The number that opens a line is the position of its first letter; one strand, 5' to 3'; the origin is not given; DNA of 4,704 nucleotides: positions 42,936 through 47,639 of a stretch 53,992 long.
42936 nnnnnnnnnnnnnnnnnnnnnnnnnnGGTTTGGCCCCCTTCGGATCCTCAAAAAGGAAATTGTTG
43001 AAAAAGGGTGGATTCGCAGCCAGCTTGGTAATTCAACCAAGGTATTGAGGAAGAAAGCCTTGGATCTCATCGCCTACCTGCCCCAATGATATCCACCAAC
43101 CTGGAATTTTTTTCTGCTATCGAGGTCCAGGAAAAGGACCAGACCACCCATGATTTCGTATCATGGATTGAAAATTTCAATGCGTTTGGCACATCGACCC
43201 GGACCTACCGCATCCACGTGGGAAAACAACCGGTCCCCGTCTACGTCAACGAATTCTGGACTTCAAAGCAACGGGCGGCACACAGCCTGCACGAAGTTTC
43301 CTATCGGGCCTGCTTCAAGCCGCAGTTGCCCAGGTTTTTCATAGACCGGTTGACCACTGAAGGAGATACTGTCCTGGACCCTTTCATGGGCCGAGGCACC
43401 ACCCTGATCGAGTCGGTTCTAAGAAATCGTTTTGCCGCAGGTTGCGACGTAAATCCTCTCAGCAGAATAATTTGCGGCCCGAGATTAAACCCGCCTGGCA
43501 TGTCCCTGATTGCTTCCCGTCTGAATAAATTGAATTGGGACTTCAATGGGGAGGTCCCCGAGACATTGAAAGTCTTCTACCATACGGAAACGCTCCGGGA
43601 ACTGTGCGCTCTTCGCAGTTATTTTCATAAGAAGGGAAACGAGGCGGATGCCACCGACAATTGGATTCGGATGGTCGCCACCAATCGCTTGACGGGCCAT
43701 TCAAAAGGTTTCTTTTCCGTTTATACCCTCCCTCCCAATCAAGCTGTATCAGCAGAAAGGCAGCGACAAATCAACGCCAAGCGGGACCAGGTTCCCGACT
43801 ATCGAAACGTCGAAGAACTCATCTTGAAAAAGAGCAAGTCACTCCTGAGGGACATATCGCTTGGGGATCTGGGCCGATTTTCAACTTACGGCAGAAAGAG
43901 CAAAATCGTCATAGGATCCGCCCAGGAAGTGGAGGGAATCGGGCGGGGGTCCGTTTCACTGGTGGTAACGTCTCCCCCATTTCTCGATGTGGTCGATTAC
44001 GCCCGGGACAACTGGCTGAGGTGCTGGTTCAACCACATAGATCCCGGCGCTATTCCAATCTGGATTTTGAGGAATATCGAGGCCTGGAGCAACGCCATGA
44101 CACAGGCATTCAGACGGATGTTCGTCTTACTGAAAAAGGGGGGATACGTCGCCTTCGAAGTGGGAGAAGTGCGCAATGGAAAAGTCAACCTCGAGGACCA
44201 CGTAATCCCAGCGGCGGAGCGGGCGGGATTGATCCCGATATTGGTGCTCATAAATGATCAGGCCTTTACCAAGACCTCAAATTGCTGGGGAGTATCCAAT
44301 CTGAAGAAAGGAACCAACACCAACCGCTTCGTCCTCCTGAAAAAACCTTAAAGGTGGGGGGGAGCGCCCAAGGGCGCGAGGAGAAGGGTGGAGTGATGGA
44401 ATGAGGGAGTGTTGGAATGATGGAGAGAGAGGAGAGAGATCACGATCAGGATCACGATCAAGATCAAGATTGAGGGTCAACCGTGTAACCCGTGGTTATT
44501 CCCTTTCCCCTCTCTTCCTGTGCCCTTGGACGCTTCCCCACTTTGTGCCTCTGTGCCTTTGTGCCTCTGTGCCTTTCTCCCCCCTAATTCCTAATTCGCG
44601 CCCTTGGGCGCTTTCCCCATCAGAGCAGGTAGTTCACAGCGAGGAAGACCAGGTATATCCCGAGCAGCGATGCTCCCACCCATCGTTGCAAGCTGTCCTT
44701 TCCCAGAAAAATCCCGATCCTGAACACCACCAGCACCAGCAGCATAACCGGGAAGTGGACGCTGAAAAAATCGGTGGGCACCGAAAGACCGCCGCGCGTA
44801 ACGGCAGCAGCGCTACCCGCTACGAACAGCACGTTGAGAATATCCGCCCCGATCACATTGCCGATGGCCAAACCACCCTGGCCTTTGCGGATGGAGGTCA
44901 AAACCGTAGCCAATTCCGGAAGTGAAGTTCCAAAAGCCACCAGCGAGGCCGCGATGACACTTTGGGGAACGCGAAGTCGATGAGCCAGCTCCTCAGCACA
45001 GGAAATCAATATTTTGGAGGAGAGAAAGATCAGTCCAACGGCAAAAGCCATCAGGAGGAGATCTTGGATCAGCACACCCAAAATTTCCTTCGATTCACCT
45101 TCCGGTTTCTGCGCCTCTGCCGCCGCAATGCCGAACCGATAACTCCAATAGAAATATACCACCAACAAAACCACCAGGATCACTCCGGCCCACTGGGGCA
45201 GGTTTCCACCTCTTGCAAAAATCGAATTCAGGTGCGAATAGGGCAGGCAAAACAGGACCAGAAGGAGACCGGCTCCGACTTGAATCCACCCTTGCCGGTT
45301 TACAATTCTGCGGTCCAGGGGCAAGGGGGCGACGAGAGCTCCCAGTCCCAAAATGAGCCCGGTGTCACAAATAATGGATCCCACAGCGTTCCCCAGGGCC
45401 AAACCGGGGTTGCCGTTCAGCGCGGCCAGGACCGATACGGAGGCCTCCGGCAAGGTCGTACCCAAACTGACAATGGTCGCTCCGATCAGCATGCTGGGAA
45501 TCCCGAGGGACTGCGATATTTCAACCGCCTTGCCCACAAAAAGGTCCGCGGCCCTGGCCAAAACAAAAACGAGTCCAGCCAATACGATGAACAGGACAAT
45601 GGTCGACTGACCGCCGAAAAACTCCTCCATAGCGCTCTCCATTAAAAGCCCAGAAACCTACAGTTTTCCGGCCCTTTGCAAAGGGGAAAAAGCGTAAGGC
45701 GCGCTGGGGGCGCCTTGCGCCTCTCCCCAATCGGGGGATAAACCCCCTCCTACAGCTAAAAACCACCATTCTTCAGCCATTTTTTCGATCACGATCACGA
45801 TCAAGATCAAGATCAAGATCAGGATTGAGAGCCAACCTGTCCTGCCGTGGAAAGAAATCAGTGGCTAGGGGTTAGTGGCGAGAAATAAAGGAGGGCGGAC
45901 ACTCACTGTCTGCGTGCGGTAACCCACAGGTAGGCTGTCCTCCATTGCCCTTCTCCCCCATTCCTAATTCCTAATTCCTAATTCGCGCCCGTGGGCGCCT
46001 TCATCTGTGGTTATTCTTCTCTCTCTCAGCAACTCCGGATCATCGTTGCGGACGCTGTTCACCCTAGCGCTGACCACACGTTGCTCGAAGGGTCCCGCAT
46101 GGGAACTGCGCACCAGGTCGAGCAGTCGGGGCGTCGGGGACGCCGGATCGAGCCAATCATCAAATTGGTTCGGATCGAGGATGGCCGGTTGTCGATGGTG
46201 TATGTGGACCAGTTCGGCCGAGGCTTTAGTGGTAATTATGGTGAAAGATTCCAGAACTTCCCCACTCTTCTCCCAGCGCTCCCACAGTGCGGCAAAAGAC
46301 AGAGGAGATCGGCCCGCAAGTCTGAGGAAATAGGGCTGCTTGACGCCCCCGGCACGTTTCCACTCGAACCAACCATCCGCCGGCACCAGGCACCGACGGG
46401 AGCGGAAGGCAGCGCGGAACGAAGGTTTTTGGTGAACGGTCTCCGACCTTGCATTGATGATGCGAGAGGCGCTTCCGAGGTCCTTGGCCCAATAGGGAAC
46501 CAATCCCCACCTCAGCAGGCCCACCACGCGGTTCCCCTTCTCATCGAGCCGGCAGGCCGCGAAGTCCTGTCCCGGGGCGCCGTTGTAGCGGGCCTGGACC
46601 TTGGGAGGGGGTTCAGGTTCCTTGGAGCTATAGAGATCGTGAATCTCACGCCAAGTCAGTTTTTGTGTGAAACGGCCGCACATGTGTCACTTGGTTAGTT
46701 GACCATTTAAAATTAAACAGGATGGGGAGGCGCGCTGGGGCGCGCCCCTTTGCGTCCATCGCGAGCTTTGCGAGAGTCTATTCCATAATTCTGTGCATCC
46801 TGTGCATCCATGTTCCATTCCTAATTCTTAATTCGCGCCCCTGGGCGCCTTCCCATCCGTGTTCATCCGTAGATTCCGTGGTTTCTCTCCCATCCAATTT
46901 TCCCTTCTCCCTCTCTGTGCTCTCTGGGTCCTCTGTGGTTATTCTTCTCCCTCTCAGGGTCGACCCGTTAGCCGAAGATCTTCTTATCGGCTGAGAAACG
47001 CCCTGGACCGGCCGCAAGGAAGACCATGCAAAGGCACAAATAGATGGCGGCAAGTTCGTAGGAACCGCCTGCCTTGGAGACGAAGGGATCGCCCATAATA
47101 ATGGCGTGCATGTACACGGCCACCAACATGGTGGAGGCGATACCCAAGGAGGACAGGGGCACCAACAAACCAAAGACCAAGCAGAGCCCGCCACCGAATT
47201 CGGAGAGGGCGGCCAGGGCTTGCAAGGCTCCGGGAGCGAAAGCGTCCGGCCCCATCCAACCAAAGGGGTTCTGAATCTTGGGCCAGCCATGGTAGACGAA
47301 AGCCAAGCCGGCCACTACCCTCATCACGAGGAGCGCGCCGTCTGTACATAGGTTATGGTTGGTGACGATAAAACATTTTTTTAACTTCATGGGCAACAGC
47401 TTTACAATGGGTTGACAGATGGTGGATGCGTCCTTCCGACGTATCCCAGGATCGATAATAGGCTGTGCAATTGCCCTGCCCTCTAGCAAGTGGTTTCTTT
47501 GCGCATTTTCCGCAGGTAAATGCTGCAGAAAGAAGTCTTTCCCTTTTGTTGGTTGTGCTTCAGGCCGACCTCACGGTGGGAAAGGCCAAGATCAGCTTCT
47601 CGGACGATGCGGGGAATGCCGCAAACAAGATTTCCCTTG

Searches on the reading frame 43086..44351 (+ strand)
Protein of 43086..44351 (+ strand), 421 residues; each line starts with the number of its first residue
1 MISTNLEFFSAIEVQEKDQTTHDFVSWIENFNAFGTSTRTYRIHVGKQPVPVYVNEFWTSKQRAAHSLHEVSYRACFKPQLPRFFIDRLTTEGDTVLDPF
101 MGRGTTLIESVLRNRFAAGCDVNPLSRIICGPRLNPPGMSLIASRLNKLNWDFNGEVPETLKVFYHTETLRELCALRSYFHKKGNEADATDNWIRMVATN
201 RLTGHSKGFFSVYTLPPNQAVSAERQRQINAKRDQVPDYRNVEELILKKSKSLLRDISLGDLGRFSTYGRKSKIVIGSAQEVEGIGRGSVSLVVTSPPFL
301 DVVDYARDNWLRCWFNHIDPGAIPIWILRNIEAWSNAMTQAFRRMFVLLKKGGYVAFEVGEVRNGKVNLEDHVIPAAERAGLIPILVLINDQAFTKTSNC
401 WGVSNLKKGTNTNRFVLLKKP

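Call 20: find_encoding_contigs(protein=window:43086-44351:+, flank=10000, max_places=6)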
Protein window:43086-44351:+ (421 aa): no gene with exactly this product is on record in the collection.

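Call 21: search_protein_families(library=pfam, proteins=[window:43086-44351:+])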
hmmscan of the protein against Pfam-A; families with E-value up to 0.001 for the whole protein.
window:43086-44351:+ (421 aa): 1 family
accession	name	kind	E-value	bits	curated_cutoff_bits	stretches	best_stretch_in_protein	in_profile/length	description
PF01555.25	N6_N4_Mtase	-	1.5e-15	58.2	26.7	1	47-123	133-212/221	DNA methylase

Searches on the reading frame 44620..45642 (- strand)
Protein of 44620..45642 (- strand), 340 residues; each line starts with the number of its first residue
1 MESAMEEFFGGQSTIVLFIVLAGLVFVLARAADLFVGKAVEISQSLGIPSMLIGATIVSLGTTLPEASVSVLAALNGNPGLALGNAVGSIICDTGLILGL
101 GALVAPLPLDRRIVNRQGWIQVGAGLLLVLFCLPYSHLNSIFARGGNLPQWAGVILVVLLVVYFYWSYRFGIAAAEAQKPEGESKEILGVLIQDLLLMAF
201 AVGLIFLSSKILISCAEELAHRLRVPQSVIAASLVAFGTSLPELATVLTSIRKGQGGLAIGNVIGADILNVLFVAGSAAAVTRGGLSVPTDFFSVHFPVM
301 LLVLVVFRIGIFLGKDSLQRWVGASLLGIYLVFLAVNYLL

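Call 21: search_protein_families(library=pfam, proteins=[window:44620-45642:-])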
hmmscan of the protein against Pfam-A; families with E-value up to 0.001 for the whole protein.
window:44620-45642:- (340 aa): 1 family
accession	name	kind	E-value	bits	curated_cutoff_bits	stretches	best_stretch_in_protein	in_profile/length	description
PF01699.29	Na_Ca_ex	-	5.9e-56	189.1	24.9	2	17-168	2-150/151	Sodium/calcium exchanger protein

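Call 35: find_homologous_proteins(query=window:44620-45642:-, max_evalue=1e-30)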
Query window:44620-45642:- (340 aa): 4058 proteins with E <= 1e-30 among 8000 candidates; the best 120 are listed.
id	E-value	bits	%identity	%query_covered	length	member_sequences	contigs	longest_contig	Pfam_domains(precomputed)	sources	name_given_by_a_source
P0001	5.1e-196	669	95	100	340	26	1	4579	PF01699.30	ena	-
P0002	7.1e-193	658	94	100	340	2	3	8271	PF01699.30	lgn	-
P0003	5.0e-179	613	86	100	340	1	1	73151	PF01699.30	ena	-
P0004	1.2e-173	595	84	100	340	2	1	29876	PF01699.30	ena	-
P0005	1.2e-160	552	88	88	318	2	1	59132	PF01699.30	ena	-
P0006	6.3e-138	478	67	100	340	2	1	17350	PF01699.30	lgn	-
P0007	3.0e-137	475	67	100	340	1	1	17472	PF01699.30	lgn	-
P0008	1.8e-136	473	65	100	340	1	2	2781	PF01699.30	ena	-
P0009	2.1e-136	473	67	100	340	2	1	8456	PF01699.30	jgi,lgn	-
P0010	6.1e-136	471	67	100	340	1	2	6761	PF01699.30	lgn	-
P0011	6.3e-136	471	67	100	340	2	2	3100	PF01699.30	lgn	-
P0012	2.0e-135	469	68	100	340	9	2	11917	PF01699.30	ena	-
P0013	4.5e-135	468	67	100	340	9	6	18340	PF01699.30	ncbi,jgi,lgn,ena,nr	ncbi:MAG: calcium/sodium antiporter [Opitutales bacterium]|jgi:cation:H+ antiporter|nr:calcium/sodiu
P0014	4.5e-132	458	67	100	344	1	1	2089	PF01699.30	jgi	jgi:cation:H+ antiporter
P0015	6.0e-132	458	67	100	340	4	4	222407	PF01699.30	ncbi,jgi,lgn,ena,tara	tara:strand:- start:2909 stop:3931 length:1023 start_codon:yes stop_codon:yes gene_type:complete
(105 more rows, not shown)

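Call 36: find_encoding_contigs(protein=P0003, flank=10000, max_places=2)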
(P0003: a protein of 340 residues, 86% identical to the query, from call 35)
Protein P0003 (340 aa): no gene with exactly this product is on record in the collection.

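Call 37: find_encoding_contigs(protein=P0004, flank=10000, max_places=2)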
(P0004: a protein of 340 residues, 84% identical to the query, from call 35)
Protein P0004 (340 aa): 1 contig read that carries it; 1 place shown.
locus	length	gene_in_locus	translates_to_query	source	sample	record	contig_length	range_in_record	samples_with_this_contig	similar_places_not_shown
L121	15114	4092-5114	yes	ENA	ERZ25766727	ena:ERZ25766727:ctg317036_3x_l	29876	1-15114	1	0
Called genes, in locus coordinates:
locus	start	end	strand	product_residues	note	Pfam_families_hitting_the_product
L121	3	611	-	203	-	?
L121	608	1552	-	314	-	-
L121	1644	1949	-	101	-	-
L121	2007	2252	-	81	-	PF00180:Iso_dh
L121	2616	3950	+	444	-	PF00884:Sulfatase, PF16347:SGSH_C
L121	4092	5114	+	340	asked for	PF01699:Na_Ca_ex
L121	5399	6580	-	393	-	PF04055:Radical_SAM, PF12544:LAM_C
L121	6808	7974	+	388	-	PF00988:CPSase_sm_chain, PF00117:GATase, PF07722:Peptidase_C26 (faint)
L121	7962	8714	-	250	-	PF02348:CTP_transf_3, PF12804:NTP_transf_3 (weak)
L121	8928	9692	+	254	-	PF11932:DUF3450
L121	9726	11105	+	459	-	PF01618:MotA_ExbB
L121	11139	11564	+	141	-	PF02472:ExbD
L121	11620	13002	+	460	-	PF13374:TPR_10 (faint), PF13176:TPR_7 (faint), PF23914:TPR_CcmH_CycH (faint), PF13432:TPR_16 (faint), PF00515:TPR_1 (faint), PF07719:TPR_2 (faint), PF14559:TPR_19 (weak), PF12895:ANAPC3 (weak), +8 more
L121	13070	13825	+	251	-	PF11932:DUF3450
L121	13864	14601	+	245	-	-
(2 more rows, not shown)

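Call 38: find_encoding_contigs(protein=P0005, flank=10000, max_places=2)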
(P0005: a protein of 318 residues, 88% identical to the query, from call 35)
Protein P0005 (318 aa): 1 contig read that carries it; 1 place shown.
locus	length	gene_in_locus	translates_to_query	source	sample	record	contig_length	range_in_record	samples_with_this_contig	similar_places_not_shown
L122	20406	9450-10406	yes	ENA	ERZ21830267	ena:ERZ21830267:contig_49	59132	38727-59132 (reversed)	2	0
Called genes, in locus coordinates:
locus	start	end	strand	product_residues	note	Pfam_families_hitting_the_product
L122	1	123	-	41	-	?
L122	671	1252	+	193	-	PF00884:Sulfatase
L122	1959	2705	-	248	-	PF03737:RraA-like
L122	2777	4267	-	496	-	PF07394:DUF1501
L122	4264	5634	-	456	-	PF07587:PSD1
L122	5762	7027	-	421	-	PF07635:PSCyt1, PF07583:PSCyt2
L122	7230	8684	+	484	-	PF22745:Nlig-Ia, PF01653:DNA_ligase_aden, PF03120:OB_DNA_ligase, PF03119:DNA_ligase_ZBD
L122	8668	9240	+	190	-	PF12826:HHH_2, PF14520:HHH_5 (weak), PF00533:BRCT, PF12738:PTCB-BRCT (weak)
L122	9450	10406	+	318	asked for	PF01699:Na_Ca_ex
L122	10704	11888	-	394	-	PF01555:N6_N4_Mtase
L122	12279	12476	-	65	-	-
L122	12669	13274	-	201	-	PF13173:AAA_14, PF13635:DUF4143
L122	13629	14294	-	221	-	PF12544:LAM_C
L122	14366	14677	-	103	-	-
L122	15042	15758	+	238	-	PF00988:CPSase_sm_chain, PF00117:GATase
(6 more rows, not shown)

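Call 72: find_encoding_contigs(protein=P0002, flank=10000, max_places=3)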
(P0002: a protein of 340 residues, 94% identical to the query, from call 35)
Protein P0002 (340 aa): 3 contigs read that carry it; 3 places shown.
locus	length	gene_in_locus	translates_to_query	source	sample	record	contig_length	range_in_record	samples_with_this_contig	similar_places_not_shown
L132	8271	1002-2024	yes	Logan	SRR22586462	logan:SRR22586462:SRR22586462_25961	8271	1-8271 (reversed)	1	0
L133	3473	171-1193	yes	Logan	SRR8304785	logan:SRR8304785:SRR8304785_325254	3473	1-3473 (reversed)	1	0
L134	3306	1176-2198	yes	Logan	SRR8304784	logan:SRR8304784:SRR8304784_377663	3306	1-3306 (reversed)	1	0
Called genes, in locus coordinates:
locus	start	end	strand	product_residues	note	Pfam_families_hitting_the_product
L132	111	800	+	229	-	PF02586:SRAP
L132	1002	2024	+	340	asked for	PF01699:Na_Ca_ex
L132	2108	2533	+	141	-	-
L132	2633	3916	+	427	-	PF02321:OEP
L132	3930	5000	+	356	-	PF25917:BSH_RND (weak), PF25973:BSH_CzcB, PF25954:Beta-barrel_RND_2, PF25967:RND-MFP_C (weak), PF25975:CzcB_C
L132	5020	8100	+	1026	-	PF00873:ACR_tran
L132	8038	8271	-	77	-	?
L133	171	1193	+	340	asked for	PF01699:Na_Ca_ex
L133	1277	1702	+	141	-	-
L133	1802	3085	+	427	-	PF02321:OEP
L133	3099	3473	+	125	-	?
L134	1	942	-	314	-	?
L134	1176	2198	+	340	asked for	PF01699:Na_Ca_ex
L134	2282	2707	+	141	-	-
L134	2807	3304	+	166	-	?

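Call 73: find_encoding_contigs(protein=P0001, flank=10000, max_places=3)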
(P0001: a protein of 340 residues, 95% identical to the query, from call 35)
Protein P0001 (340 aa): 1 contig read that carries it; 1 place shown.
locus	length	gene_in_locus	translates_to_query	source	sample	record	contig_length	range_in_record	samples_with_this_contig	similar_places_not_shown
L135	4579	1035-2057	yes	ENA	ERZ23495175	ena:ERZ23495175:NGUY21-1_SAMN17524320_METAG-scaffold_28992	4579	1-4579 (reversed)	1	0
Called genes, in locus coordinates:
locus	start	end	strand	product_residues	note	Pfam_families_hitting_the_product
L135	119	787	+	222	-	PF02586:SRAP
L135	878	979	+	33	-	-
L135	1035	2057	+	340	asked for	PF01699:Na_Ca_ex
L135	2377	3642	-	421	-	PF01555:N6_N4_Mtase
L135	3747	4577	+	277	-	?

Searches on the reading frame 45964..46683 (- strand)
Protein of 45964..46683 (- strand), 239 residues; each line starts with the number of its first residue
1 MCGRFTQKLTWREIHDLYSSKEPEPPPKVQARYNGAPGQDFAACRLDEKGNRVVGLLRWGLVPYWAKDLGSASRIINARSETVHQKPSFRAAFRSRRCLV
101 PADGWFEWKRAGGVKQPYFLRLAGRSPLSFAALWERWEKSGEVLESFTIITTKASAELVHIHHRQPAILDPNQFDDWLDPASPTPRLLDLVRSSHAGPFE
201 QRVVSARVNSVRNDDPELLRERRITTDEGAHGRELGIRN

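Call 22: search_protein_families(library=pfam, proteins=[window:45964-46683:-])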
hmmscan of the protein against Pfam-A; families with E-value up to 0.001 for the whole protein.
window:45964-46683:- (239 aa): 1 family
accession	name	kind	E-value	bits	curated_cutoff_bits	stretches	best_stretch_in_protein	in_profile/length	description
PF02586.19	SRAP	-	2.1e-68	230.5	27.1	1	1-211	1-214/214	SOS response associated peptidase (SRAP)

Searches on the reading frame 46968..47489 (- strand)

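Call 22: search_protein_families(library=pfam, proteins=[window:46968-47489:-])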
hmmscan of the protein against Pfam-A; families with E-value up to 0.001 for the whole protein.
window:46968-47489:- (173 aa): 1 family
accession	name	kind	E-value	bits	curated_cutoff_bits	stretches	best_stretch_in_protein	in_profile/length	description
PF07681.17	DoxX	-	3.9e-13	50.3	23.6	1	52-127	1-82/85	DoxX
